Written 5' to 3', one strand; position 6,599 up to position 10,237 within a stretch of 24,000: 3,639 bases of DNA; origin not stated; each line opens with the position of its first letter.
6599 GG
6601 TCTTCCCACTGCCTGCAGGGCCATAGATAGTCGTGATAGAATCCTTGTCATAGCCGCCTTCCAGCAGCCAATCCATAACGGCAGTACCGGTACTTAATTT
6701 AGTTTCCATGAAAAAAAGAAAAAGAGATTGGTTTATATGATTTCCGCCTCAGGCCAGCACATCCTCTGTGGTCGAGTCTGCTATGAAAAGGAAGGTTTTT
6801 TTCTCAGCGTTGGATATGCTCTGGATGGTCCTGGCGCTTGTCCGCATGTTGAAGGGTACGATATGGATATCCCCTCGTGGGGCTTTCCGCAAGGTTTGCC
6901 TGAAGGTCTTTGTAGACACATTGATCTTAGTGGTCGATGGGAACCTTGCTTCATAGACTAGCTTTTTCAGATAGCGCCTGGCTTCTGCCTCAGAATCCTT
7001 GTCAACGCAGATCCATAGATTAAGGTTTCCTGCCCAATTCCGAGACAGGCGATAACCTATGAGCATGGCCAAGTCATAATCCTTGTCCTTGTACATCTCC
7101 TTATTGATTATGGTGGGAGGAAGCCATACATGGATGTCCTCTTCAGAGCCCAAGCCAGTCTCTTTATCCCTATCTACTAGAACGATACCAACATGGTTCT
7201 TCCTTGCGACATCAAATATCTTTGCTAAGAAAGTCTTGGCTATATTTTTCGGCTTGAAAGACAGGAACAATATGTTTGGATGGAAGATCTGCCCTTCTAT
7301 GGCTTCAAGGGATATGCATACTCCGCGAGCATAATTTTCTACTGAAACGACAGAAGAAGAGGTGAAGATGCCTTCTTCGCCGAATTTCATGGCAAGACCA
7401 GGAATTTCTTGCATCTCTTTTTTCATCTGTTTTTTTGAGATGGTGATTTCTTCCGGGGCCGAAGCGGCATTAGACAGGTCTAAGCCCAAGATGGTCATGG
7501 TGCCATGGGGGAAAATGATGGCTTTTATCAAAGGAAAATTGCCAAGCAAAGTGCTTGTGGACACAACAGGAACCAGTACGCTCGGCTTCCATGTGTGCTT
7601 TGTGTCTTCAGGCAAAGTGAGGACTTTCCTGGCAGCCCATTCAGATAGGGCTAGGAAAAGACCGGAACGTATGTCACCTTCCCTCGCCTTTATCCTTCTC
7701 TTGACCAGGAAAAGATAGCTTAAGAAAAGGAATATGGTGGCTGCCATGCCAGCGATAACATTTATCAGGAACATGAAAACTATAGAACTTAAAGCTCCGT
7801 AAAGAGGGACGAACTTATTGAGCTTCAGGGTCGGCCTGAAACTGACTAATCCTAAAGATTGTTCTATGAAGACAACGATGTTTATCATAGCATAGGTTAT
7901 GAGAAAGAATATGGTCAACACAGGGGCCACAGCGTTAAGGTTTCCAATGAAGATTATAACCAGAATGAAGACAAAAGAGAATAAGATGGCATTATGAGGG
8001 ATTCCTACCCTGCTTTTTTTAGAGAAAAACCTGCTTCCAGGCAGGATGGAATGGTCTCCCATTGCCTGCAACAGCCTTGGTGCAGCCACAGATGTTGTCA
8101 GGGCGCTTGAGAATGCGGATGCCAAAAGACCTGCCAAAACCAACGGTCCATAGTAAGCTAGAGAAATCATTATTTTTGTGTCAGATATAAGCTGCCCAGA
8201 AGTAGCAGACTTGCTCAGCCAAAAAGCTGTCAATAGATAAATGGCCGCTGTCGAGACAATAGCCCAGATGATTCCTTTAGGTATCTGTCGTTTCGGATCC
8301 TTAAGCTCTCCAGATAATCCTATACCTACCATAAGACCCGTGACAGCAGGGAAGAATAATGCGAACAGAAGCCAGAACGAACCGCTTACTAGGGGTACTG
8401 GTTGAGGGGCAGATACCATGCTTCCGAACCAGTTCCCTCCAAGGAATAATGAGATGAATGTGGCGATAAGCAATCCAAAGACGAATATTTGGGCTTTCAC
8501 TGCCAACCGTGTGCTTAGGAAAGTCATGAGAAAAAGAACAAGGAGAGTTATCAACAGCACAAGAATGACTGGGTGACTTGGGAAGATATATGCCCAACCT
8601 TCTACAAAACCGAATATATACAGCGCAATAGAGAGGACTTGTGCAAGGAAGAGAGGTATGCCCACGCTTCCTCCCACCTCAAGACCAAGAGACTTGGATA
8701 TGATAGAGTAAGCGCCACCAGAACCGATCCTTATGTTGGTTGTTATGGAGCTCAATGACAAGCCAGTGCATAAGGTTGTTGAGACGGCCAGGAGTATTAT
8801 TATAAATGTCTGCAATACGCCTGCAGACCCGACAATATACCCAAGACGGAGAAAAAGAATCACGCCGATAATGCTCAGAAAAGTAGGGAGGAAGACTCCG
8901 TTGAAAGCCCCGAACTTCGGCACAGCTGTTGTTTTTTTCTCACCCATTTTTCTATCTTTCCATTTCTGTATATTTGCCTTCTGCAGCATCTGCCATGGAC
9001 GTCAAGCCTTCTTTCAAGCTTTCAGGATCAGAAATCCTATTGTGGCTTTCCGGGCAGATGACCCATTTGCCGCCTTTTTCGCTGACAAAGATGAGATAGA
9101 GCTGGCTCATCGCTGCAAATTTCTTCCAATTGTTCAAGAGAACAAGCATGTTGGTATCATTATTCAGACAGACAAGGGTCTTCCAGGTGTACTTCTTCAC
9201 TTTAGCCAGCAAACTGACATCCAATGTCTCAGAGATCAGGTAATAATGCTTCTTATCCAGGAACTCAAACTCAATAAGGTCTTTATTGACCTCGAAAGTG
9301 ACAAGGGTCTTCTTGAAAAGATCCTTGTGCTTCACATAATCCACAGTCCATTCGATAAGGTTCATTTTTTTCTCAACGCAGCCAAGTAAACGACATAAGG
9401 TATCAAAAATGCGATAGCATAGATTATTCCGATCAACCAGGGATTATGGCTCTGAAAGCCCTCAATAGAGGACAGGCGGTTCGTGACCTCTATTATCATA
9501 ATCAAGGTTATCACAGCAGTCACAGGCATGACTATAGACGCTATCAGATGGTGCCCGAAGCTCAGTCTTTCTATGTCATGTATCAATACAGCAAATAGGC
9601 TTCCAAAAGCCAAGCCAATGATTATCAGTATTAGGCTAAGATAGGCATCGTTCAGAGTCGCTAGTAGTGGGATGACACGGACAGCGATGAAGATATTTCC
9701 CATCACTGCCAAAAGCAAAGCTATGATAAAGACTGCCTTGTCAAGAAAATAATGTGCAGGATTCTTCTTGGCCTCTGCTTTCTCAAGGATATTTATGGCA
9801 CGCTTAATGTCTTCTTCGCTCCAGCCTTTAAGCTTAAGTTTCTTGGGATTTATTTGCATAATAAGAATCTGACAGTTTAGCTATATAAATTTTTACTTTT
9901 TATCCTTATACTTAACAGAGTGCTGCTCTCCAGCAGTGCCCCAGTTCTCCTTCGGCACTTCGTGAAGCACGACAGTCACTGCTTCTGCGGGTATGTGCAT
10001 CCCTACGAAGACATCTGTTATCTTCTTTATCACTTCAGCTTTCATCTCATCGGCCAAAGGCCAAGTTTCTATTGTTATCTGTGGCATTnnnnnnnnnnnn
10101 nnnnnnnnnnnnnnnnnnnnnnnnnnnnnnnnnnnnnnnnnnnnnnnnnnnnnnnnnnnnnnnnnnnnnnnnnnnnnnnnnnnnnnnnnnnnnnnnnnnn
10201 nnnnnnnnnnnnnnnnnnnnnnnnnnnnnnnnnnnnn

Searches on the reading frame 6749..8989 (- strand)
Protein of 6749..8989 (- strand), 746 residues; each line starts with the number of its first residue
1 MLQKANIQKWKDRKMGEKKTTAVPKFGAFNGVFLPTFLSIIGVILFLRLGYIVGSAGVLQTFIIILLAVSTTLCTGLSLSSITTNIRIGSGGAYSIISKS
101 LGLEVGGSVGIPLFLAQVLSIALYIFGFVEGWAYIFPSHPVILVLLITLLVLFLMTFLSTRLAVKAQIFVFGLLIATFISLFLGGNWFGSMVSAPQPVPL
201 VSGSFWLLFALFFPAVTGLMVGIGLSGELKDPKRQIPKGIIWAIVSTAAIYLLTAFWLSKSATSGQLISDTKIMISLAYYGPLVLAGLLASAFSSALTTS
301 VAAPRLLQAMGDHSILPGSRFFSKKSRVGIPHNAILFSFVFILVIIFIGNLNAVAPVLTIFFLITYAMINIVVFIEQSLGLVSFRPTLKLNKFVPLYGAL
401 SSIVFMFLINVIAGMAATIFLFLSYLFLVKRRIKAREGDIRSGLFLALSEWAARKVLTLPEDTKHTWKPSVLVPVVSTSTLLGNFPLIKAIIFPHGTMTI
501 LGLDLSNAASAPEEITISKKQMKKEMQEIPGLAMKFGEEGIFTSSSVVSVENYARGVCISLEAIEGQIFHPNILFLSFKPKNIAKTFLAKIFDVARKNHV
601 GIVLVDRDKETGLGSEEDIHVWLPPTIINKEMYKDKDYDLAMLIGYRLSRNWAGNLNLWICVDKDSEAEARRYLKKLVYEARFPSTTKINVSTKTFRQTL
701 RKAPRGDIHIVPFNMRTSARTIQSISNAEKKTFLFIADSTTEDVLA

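Call 8: search_protein_families(library=pfam, proteins=[window:6749-8989:-], max_evalue=0.01)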
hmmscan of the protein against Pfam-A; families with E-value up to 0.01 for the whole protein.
window:6749-8989:- (746 aa): 4 families
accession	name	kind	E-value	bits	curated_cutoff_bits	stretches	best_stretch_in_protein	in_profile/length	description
PF00324.27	AA_permease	-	7.5e-45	153.9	24.6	1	32-446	2-441/470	Amino acid permease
PF21554.2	CCC_C_2nd_pro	-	6.3e-20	72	27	1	614-745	1-132/132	Prokaryotic cation-chloride cotransporter, C-terminal domain, 2nd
PF21555.2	CCC_C_1st_pro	-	4.2e-19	69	27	1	473-613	1-128/128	Prokaryotic cation-chloride cotransporter, C-terminal domain, 1st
PF13520.12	AA_permease_2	-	2.4e-13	50.2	27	1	36-413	10-408/427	Amino acid permease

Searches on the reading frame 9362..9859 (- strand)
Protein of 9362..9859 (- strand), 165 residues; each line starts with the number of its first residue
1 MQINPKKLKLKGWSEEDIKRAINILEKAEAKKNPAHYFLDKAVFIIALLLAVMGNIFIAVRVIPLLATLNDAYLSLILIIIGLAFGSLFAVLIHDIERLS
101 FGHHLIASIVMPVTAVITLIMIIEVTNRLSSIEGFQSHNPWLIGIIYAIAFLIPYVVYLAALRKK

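Call 8: search_protein_families(library=pfam, proteins=[window:9362-9859:-], max_evalue=0.01)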
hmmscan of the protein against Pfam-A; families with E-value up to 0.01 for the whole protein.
window:9362-9859:- (165 aa): 1 family
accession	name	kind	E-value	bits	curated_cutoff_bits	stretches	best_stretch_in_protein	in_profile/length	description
PF18949.5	DUF5693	-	0.00014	20.9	29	1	15-133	284-394/609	Family of unknown function (DUF5693)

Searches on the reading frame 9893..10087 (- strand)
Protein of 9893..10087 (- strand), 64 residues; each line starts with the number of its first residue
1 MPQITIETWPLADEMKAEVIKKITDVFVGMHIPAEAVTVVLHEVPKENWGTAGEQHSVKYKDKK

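Call 95: search_protein_families(library=pfam, proteins=[window:9893-10087:-], max_evalue=0.01)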
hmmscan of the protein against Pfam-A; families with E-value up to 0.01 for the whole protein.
window:9893-10087:- (64 aa): 3 families
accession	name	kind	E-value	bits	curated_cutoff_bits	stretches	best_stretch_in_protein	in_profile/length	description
PF01361.26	Tautomerase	-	4.9e-10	39.6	22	1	2-55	1-56/60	Tautomerase enzyme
PF14552.11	Tautomerase_2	-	7.9e-05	23.1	28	1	12-50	41-80/82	Tautomerase enzyme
PF14832.11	Tautomerase_3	-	0.00019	22.1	25.7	1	1-57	1-59/138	Putative oxalocrotonate tautomerase enzyme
